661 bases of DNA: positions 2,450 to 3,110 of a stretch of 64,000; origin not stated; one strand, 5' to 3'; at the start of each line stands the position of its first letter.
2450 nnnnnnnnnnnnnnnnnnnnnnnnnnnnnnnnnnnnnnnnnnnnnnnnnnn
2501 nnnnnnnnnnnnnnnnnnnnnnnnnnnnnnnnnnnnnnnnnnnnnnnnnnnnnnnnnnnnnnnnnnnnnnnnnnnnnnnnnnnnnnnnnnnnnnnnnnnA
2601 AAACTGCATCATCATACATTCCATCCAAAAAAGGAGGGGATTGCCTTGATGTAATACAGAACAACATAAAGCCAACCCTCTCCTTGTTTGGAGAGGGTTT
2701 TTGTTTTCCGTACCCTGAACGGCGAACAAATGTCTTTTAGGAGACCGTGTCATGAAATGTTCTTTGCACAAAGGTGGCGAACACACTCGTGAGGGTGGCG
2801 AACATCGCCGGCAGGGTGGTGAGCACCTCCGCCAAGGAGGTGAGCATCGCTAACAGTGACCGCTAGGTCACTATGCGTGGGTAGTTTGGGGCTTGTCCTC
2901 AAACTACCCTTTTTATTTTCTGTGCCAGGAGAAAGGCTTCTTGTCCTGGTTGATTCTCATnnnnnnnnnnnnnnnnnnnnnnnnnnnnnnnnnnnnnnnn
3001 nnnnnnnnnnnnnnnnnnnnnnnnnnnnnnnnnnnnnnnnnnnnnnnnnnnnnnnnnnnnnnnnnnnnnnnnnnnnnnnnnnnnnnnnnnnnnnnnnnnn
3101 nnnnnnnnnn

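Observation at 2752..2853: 33-aa (GGEHxRx)x4 repeat microprotein missed by the ORF track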

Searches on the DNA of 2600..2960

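Call 5: search_rna_families(source=window, start=2600, end=2960, threshold=evalue, max_evalue=10)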
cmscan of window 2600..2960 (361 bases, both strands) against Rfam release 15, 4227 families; matches with E-value up to 10: 14.
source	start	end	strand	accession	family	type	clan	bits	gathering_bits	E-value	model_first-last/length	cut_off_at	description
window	2619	2697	-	RF00979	mir-553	Gene; miRNA;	-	21.4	82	0.12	1-62/62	no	mir-553 microRNA precursor family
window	2627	2734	-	RF01770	rimP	Cis-reg; leader;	-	20.3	47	0.54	1-102/102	no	Gammaprotebacteria rimP leader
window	2619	2697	+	RF00979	mir-553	Gene; miRNA;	-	18.8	82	0.61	1-62/62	no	mir-553 microRNA precursor family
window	2666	2708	+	RF04343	Plastid-psbA-2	Cis-reg;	CL00153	18.6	55.8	0.58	1-60/60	no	Plastid-psbA-2 3UTR RNA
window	2612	2704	-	RF02006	mir-1253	Gene; miRNA;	-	18.5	103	0.46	1-94/94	no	mir-1253 microRNA precursor family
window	2621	2707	+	RF00378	Qrr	Gene; sRNA;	-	17.6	50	0.9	1-108/108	no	Qrr RNA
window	2616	2698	+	RF03331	mir-247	Gene; miRNA;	-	17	70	0.5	1-89/89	no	mir-247 microRNA precursor family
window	2618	2706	+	RF00515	PyrR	Cis-reg;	-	17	54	6.2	1-115/115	no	PyrR binding site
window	2630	2704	+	RF01859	Phe_leader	Cis-reg; leader;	-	16.5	55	3.3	1-125/125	no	Phenylalanine leader peptide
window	2622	2692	-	RF03474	mir-4766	Gene; miRNA;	-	16.3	72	2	1-56/56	no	mir-4766 microRNA precursor family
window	2614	2700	+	RF02006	mir-1253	Gene; miRNA;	-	16.1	103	2.1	1-94/94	no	mir-1253 microRNA precursor family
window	2600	2712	+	RF00557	L10_leader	Cis-reg; leader;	-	15.1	44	3.5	58-138/138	5'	Ribosomal protein L10 leader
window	2665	2749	-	RF01772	rnk_pseudo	Cis-reg; leader;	-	14.6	55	6.2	1-108/108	no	Pseudomonas rnk leader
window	2629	2709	+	RF00619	U6atac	Gene; snRNA; splicing;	CL00009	13.5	33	0.4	39-126/126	no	U6atac minor spliceosomal RNA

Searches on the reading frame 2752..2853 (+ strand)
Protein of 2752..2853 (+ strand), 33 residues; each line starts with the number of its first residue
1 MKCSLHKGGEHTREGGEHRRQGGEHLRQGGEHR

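Call 7: search_protein_families(library=pfam, proteins=[window:2752-2853:+], max_evalue=0.01)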
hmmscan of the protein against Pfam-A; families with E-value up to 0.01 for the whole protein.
window:2752-2853:+ (33 aa): 0 families

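Call 9: find_encoding_contigs(protein=window:2752-2850:+, flank=5000, max_places=10)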
Protein seq(33 aa) (33 aa): no gene with exactly this product is on record in the collection.
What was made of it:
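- Tried and rejected: Exact look-up of the peptide: nothing on record (call 9).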

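Call 32: search_protein_representatives(protein=window:2752-2850:+)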
Query: 33 residues. Proteins with E-value up to 0.001 (for the whole library): 6; up to 1e-10: 0; up to 1e-30: 0. The best 6 are listed.
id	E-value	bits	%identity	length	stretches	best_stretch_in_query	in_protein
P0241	5.2e-07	44.5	45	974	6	8-31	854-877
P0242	5.9e-06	41.3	67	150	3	5-31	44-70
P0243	1.2e-05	40.3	60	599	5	8-32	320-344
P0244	6.2e-05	38.2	48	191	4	8-32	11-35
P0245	1.2e-04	37.3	52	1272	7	5-32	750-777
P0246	7.9e-04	34.9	49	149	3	12-31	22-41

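Call 52: search_protein_families(library=pfam, proteins=[window:2752-2850:+], max_evalue=10)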
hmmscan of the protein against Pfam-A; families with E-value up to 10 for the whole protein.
seq(33 aa): 0 families

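Call 53: search_protein_families(library=ncbifam, proteins=[window:2752-2850:+], max_evalue=10)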
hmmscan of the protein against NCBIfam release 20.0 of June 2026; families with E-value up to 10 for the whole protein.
seq(33 aa): 0 families

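Call 63: predict_structure(protein=window:2752-2850:+)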
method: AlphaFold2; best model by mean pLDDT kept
length: 33 residues; sequences in the alignment: 1
mean_pLDDT: 72.2   pTM: 0.14
mean pLDDT of the five models: 72.2, 63.2, 61.6, 59.4, 56.0
residues with pLDDT >= 90: 0; 70-90: 24; 50-70: 9; < 50: 0
segments of 3 or more residues with pLDDT < 50: none
pLDDT, mean of each block of 10 residues (from residue 1): 73 74 70 69
secondary structure: DSSP gave nothing for this model
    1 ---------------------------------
elements in order:
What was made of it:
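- Closest known: Histidine-rich metal-binding small proteins. Different: The units are Gly-rich and unstructured (call 63), not helical as in SmbP.
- AlphaFold2 predicts no secondary structure, with pTM 0.14 (call 63).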

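Call 74: search_solved_structures(query=window:2752-2850:+, max_evalue=10)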
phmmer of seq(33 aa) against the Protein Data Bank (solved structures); distinct sequences matched with E-value up to 10: 0.
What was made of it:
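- On His-rich metal-binding proteins (Hpn-like, SmbP-like): The PDB sequence search found 0 hits at E<=10 (call 74).
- Closest known: Histidine-rich metal-binding small proteins. Different: No detectable homology (calls 32, 52, 53, 74).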
